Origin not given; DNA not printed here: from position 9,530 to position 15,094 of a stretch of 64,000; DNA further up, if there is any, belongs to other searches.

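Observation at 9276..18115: Self-contained cohesin-dockerin gene island with cargo of unknown function, between proS and the S10 operon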

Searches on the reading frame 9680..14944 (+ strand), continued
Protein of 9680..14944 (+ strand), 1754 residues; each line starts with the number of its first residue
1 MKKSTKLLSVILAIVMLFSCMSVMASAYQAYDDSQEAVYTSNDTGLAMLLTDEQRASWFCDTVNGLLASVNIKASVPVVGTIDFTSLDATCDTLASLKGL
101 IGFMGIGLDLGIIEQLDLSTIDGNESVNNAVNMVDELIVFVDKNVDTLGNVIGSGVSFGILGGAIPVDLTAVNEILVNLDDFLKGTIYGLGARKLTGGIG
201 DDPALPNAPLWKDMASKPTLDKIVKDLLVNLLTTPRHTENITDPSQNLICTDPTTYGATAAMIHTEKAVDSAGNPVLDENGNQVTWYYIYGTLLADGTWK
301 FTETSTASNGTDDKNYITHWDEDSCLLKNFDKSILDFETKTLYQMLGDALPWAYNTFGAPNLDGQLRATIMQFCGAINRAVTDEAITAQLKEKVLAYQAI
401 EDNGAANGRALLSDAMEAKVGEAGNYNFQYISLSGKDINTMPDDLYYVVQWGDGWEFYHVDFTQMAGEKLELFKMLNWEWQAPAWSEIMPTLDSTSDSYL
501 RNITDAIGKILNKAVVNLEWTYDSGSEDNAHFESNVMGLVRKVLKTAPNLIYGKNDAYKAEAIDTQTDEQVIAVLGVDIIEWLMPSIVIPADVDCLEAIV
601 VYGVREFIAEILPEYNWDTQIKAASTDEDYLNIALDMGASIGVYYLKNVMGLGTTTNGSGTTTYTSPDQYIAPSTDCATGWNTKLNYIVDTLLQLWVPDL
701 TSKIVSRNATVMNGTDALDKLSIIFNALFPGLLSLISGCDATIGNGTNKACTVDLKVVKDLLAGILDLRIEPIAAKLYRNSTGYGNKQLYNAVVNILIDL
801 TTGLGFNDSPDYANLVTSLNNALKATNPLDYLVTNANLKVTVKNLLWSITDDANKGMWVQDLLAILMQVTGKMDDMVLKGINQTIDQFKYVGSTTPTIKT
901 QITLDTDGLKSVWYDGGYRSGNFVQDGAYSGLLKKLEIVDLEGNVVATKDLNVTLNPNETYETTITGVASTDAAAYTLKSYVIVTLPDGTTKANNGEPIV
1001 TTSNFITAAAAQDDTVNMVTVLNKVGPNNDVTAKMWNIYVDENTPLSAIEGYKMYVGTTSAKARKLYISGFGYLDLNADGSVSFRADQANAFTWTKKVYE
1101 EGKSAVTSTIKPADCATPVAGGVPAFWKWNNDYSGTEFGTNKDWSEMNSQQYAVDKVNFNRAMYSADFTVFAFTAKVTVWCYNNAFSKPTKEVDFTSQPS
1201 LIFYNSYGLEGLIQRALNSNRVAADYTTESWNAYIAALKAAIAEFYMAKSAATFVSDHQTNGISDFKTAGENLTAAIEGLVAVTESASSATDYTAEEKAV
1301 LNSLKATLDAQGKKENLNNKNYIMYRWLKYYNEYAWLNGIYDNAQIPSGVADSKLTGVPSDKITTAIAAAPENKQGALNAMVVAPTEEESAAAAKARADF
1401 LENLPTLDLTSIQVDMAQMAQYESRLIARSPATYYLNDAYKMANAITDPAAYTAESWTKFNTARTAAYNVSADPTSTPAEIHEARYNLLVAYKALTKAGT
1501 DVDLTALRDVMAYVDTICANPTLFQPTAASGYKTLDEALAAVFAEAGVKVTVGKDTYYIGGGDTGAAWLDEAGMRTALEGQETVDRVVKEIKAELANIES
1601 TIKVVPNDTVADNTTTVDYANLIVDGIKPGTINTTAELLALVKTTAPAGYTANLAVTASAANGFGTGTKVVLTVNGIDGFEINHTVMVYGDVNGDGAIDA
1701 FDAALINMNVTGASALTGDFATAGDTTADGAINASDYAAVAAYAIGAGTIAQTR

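Call 30: find_encoding_contigs(protein=P0116, flank=7000, max_places=1)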
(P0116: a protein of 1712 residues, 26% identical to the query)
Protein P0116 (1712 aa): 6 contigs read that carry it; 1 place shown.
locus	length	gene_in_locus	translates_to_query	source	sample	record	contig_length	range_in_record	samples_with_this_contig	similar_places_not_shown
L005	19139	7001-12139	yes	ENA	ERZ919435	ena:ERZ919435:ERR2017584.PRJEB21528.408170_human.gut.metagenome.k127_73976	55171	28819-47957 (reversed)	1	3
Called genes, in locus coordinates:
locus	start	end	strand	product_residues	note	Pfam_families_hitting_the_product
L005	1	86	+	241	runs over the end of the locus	PF00583:Acetyltransf_1, PF08445:FR47 (weak), PF13508:Acetyltransf_7 (weak)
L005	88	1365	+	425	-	PF06838:Met_gamma_lyase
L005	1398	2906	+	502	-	PF02878:PGM_PMM_I, PF02879:PGM_PMM_II, PF02880:PGM_PMM_III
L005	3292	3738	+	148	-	PF00293:NUDIX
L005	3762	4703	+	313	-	PF08902:DUF1848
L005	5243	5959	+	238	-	-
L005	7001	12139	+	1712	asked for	-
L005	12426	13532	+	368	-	PF00404:Dockerin_1 (weak)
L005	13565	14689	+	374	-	-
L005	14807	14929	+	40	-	-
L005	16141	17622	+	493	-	PF00202:Aminotran_3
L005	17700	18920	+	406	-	PF00596:Aldolase_II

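Call 35: find_related_loci(query=A1, collection=genome_contigs, flank=7000)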
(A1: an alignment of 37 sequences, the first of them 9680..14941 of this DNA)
Query A1 (1754 aa) in genome_contigs; peptide patterns used: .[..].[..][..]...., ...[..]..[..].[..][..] (x = any residue, [..] = any of these).
599 stretches matched a pattern (row limit reached: there are more); 27 encode a relative of the query (tblastn E <= 1e-3); 27 distinct loci.
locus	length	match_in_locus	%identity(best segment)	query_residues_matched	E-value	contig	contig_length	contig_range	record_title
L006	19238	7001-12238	24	1-1752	3e-38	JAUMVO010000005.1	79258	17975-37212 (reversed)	MAG: Clostridiaceae bacterium isolate S12M_St_41 NODE_128_length_79258_cov_19.929561, whole genome shotgun sequence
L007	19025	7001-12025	29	1-1754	7e-39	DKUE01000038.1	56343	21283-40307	MAG TPA_asm: Ruminococcaceae bacterium UBA7212 UBA7212_contig_1874, whole genome shotgun sequence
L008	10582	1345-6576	28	1-1754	7e-33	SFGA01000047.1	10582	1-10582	MAG: Ruminococcus sp. isolate W0P45.002 Contig2358, whole genome shotgun sequence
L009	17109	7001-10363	29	1-1747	1e-13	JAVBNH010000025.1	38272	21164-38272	MAG: Oscillospiraceae bacterium isolate EPI_MAG_00074 c_000010919143, whole genome shotgun sequence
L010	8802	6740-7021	39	1661-1754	3e-10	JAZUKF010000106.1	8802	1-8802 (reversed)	MAG: Acutalibacteraceae bacterium isolate T1900045249_TH20190019.MAGScoT_cleanbin_000034 SGB_5732_k141_5687956, whole ge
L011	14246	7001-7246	37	1664-1746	1e-8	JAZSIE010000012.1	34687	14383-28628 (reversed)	MAG: Acutalibacteraceae bacterium isolate T1900044573_TS20190039.MAGScoT_cleanbin_000012 SGB_456_k141_1136858, whole gen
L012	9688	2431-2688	38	1664-1752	1e-7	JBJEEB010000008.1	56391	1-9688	MAG: Bacilli bacterium isolate LOHA07_bin.021 NODE_124_length_56391_cov_10.585611, whole genome shotgun sequence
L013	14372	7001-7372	32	1615-1740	3e-7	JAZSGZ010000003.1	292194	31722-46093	MAG: Acutalibacteraceae bacterium isolate T1900044577_TS20190043.MAGScoT_cleanbin_000010 SGB_509_k141_40879, whole genom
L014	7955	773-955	38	1690-1750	4e-7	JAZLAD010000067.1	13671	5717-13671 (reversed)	MAG: Acutalibacteraceae bacterium isolate T1900045081_TC20190075.MAGScoT_cleanbin_000013 SGB_4660_k141_930893, whole gen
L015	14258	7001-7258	34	1667-1752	1e-6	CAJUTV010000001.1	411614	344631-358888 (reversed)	MAG TPA_asm: uncultured Lachnospira sp. isolate MGBC164289 genome assembly, contig: MGBC164289.1, whole genome shotgun s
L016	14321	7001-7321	34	1634-1745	4e-6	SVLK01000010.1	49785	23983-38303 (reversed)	MAG: Oscillospiraceae bacterium isolate SIG485 NODE_16029_length_49785_cov_3.071892, whole genome shotgun sequence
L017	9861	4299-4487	38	1681-1743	6e-6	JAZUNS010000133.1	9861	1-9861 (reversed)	MAG: Eubacteriales bacterium isolate T1900044883_TS20190349.MAGScoT_cleanbin_000001 SGB_3215_k141_539053, whole genome s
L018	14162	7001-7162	42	1665-1724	6e-6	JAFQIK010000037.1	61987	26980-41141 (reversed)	MAG: Clostridia bacterium isolate RGIG1848 Goat_Cecum-5__c553112, whole genome shotgun sequence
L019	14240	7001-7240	33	1666-1746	7e-6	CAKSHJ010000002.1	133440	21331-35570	MAG: uncultured Eubacteriales bacterium isolate REFINED_METABAT215_TOP10_CONTIGS_1500_ASSEMBLY_K77_MERGED__Hadza_MoBio_h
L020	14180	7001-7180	43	1690-1749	9e-6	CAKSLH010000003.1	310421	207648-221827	MAG: uncultured Eubacteriales bacterium isolate REFINED_METABAT215_TOP10_CONTIGS_1500_ASSEMBLY_K77_MERGED__Hadza_MoBio_h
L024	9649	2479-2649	35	1687-1743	3e-5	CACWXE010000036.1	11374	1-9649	MAG: uncultured Ruminococcus sp. isolate RUG10988 genome assembly, contig: RUG10988_asm_36, whole genome shotgun sequenc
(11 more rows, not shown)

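Call 36: list_cluster_members(proteins=[P0018, P0037, P0051, P0064, P0066, P0068, P0085, P0106, P0116, P0165])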
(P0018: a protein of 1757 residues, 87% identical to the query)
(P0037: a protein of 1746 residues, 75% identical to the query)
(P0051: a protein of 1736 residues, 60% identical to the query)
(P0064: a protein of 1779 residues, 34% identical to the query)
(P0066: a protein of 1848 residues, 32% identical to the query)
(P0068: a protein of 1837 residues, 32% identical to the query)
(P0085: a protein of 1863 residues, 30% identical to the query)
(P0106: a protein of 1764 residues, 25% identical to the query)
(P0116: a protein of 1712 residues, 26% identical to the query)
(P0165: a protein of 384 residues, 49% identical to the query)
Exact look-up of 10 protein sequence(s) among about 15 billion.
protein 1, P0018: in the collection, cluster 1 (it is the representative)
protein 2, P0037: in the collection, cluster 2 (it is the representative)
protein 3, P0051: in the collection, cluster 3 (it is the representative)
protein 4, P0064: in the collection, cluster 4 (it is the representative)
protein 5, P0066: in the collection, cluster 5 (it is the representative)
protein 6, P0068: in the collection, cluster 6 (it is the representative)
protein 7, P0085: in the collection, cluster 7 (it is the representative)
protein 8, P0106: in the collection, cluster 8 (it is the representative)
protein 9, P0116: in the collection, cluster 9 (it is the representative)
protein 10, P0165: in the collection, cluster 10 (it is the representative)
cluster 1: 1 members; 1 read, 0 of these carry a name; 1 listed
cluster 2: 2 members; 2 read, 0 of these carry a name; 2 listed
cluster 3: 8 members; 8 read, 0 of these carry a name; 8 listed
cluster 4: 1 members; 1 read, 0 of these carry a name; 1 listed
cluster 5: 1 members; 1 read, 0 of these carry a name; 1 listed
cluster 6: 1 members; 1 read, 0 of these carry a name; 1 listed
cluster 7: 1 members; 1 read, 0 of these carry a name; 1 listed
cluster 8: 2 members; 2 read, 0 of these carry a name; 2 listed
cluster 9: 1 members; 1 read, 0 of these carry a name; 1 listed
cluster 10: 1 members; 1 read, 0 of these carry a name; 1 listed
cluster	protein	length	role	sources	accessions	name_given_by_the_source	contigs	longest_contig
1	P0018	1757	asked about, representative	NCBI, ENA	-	-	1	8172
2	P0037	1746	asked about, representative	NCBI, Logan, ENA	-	-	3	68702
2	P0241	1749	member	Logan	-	-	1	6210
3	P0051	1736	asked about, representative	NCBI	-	-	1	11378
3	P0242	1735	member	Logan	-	-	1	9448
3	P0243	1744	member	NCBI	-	-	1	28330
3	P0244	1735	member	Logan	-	-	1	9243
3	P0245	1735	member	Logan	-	-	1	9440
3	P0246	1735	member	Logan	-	-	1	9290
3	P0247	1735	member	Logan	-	-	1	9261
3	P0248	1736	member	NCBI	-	-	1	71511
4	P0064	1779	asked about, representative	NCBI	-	-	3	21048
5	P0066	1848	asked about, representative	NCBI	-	-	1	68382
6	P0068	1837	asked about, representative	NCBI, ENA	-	-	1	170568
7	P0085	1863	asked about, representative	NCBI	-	-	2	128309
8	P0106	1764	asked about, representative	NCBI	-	-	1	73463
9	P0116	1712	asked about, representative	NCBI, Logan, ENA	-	-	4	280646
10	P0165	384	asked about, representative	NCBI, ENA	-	-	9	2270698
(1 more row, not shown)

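Call 49: find_encoding_contigs(protein=P0037, flank=6000, max_places=1)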
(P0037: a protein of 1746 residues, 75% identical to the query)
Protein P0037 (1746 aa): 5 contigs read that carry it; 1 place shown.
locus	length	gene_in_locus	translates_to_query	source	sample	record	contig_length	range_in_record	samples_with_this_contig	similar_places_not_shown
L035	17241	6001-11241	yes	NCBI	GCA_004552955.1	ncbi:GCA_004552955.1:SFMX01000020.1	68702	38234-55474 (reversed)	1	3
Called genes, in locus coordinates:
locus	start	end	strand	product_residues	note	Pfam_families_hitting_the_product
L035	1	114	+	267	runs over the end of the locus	PF00583:Acetyltransf_1 (weak)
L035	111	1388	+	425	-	PF06838:Met_gamma_lyase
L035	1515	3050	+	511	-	PF02878:PGM_PMM_I, PF02879:PGM_PMM_II, PF02880:PGM_PMM_III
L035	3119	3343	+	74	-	PF00550:PP-binding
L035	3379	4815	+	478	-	PF00587:tRNA-synt_2b, PF03129:HGTP_anticodon, PF09180:ProRS-C_1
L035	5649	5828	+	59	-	-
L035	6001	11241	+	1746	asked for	PF00404:Dockerin_1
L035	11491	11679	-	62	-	-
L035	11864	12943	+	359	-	PF00963:Cohesin (weak)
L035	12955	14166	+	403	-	-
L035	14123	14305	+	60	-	-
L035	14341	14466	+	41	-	-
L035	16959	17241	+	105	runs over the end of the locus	PF00338:Ribosomal_S10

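Call 50: find_encoding_contigs(protein=P0054, flank=6000, max_places=1)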
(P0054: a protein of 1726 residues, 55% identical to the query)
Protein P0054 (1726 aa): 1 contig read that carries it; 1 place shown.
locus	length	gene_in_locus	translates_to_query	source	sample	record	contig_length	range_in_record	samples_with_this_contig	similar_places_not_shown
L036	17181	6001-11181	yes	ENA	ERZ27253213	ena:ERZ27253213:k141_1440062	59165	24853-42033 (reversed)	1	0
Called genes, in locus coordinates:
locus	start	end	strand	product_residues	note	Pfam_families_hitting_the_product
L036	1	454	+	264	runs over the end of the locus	PF00583:Acetyltransf_1 (weak)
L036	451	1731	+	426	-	PF06838:Met_gamma_lyase, PF01053:Cys_Met_Meta_PP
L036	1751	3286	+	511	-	PF02878:PGM_PMM_I, PF02879:PGM_PMM_II, PF02880:PGM_PMM_III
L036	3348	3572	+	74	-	PF00550:PP-binding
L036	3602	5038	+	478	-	PF00587:tRNA-synt_2b, PF03129:HGTP_anticodon, PF09180:ProRS-C_1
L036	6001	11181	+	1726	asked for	PF00404:Dockerin_1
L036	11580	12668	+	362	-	PF00963:Cohesin (weak)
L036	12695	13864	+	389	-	-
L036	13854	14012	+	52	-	-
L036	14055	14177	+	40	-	-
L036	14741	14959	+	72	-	-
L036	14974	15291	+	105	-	PF00338:Ribosomal_S10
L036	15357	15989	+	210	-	PF00297:Ribosomal_L3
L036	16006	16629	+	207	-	PF00573:Ribosomal_L4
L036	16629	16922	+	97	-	PF00276:Ribosomal_L23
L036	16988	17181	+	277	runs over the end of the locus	PF00181:Ribosomal_L2_N, PF03947:Ribosomal_L2_C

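Call 78: search_protein_families(library=pfam, proteins=[L004:5591-6295:+], max_evalue=5)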
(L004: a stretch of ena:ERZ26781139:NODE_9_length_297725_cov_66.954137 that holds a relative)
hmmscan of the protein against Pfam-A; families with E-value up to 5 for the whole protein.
L004:5591-6295:+ (234 aa): 2 families
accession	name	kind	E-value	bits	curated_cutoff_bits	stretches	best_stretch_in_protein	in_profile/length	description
PF23375.1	DUF7094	-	0.0029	18.3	27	1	126-196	23-90/108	Family of unknown function (DUF7094)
PF14466.11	PLCC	-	0.0087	16.1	24.2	1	9-90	9-90/153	PLAT/LH2 and C2-like Ca2+-binding lipoprotein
